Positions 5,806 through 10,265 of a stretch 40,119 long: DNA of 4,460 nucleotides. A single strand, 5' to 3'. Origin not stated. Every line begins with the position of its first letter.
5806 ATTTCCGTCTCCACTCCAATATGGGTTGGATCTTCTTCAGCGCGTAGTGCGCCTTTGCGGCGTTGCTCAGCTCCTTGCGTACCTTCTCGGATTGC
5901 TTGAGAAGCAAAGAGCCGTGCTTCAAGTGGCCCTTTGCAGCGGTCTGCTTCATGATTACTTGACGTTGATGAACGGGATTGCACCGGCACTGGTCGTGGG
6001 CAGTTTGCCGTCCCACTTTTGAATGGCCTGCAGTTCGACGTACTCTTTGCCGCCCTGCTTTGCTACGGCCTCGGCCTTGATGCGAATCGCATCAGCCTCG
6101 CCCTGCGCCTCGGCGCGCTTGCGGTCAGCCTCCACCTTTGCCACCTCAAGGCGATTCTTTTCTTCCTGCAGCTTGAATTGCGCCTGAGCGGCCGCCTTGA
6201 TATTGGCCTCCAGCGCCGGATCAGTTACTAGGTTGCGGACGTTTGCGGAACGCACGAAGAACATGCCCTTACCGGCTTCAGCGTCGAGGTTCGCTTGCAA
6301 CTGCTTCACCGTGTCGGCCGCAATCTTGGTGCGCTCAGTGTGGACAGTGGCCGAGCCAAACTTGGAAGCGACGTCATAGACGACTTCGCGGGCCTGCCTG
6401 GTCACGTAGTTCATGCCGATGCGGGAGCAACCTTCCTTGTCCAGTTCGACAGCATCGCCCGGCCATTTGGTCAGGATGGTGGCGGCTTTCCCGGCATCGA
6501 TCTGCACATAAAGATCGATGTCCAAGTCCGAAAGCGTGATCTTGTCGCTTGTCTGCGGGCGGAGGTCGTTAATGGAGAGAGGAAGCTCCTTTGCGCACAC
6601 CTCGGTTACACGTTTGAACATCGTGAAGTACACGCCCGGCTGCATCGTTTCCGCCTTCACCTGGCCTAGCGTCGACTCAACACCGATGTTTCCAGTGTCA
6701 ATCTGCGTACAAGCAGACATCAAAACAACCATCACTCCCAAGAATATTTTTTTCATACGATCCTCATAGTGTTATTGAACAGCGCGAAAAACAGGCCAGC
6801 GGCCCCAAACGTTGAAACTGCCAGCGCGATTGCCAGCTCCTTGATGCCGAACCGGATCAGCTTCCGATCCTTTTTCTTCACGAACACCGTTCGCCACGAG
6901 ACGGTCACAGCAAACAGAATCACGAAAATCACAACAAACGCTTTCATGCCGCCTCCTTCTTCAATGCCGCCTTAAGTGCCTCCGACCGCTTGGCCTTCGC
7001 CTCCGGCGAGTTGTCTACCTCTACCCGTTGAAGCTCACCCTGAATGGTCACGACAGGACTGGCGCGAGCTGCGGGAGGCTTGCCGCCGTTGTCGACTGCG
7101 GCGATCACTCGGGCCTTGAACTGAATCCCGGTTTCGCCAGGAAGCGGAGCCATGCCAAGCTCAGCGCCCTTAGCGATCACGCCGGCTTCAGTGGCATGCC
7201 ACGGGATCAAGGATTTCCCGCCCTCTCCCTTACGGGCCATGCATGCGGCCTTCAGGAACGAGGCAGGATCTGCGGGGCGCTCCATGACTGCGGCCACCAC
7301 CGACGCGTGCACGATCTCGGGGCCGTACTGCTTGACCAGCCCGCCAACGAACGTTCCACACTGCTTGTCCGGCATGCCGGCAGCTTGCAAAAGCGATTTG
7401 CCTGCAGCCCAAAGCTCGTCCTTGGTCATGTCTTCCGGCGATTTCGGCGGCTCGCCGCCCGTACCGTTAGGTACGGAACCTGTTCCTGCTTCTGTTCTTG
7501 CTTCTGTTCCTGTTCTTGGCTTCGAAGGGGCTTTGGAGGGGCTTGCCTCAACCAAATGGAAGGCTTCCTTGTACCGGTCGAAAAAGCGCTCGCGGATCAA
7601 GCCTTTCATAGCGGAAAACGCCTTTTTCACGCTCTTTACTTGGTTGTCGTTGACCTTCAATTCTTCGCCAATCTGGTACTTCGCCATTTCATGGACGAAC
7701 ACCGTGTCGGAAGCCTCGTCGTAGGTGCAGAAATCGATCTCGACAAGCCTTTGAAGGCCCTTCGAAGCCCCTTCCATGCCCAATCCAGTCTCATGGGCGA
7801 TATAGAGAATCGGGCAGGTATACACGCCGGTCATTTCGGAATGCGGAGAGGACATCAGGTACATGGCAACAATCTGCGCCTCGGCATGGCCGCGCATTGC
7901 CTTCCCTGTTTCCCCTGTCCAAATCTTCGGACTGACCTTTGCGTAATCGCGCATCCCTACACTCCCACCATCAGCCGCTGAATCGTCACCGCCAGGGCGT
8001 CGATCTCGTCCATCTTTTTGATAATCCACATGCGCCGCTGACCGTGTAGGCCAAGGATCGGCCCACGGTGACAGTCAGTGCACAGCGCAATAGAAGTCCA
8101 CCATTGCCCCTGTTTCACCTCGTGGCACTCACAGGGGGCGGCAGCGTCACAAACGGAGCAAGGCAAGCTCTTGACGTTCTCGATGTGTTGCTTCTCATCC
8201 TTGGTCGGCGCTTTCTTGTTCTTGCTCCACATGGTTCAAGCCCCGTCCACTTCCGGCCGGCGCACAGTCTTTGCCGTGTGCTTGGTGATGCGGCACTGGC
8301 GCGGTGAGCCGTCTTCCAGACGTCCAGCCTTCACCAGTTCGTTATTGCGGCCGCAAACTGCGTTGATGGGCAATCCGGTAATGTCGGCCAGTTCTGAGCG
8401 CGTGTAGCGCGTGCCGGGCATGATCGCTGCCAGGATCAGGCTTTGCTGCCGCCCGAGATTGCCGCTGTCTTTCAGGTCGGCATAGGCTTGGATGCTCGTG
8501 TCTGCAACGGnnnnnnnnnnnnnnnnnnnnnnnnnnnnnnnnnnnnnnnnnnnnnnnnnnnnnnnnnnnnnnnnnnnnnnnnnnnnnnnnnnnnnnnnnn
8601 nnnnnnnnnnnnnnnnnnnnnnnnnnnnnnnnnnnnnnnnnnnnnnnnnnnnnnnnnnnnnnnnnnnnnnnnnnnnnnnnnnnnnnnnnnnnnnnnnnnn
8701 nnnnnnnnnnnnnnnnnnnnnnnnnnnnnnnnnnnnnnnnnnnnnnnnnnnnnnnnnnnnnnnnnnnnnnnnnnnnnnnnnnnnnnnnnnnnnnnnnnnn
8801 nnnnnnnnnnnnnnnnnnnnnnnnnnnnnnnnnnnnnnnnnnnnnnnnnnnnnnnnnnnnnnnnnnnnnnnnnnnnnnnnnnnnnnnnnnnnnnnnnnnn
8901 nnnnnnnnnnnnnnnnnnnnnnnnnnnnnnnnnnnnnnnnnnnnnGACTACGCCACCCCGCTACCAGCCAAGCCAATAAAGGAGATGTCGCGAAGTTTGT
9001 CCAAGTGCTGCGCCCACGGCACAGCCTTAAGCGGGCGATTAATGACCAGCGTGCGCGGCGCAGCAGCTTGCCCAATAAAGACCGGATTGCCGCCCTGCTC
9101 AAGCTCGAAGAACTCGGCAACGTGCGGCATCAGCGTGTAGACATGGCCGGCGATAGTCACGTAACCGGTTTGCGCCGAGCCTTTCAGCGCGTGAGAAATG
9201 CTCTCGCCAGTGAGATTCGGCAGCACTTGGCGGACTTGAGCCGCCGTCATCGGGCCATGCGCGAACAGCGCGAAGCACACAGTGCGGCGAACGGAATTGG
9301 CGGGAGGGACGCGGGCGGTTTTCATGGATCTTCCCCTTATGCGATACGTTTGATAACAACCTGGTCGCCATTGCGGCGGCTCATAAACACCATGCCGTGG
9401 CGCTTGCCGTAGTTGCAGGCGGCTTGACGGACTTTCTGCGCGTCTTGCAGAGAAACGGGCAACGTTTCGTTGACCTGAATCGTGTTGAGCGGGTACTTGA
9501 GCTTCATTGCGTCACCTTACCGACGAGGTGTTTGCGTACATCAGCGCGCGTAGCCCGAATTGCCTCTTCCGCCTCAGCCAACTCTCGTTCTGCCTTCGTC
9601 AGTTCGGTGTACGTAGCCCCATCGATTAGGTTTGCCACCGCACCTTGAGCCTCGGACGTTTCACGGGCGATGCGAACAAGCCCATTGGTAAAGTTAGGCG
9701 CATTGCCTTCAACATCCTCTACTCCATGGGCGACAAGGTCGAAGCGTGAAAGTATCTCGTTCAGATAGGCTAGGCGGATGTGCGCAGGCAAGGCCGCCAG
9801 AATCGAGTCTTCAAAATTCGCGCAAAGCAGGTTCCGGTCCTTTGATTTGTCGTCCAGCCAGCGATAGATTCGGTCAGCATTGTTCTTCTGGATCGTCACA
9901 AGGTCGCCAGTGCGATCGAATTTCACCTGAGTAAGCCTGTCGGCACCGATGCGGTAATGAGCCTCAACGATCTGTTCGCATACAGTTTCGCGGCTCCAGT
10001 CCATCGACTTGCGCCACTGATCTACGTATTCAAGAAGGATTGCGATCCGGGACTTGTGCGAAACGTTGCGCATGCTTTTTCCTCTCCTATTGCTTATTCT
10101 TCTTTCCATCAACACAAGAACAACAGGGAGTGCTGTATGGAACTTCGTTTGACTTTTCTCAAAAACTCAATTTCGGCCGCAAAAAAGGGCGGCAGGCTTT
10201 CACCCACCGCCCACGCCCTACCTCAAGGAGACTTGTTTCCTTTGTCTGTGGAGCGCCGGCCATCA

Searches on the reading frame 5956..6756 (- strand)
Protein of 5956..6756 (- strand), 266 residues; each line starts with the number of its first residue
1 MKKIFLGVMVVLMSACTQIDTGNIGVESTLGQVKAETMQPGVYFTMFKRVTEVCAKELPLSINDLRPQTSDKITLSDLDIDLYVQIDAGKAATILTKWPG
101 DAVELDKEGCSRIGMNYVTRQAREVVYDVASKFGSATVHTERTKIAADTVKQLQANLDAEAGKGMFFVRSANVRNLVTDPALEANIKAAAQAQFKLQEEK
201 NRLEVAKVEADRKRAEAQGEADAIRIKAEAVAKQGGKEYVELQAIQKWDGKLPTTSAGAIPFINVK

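Call 65: search_protein_families(library=phrogs, proteins=[window:5956-6756:-], max_evalue=0.0001)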
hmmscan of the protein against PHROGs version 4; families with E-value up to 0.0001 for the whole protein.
window:5956-6756:- (266 aa): 2 families
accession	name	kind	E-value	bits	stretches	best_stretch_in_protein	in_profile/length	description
phrog_200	-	other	1.7e-44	153.5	1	2-265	82-359/379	lipoprotein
phrog_38808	-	unknown function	8.4e-13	49.4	1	205-266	7-68/68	-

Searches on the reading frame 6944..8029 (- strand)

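Call 65: search_protein_families(library=phrogs, proteins=[window:6944-8029:-], max_evalue=0.0001)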
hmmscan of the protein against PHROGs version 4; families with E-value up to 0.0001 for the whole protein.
window:6944-8029:- (361 aa): 4 families
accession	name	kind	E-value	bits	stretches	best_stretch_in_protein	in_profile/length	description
phrog_25210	-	unknown function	1.5e-55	189.1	1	26-171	1-152/207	-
phrog_12196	-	unknown function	3.4e-50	172.2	1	26-179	1-163/297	-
phrog_1701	-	DNA, RNA and nucleotide metabolism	3.4e-41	143.1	1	26-162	1-135/323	DnaD-like helicase loader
phrog_25711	-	unknown function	1.6e-12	49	1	26-184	3-149/164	-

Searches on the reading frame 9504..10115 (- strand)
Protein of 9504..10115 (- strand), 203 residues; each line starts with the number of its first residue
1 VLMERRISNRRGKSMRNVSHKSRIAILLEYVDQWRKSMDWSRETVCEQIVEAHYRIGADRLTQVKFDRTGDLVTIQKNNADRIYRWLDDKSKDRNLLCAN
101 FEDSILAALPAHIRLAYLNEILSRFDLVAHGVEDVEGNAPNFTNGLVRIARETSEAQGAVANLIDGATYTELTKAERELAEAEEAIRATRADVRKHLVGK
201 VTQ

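Call 65: search_protein_families(library=phrogs, proteins=[window:9504-10115:-], max_evalue=0.0001)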
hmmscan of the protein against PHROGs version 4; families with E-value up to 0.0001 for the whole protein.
window:9504-10115:- (203 aa): 2 families
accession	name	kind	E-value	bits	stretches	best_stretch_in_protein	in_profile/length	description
phrog_163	-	transcription regulation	7.5e-17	62.9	1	19-192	9-152/168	CII-like transcriptional activator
phrog_4834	-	transcription regulation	1.3e-07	32.6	1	17-189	5-176/198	CII-like transcriptional activator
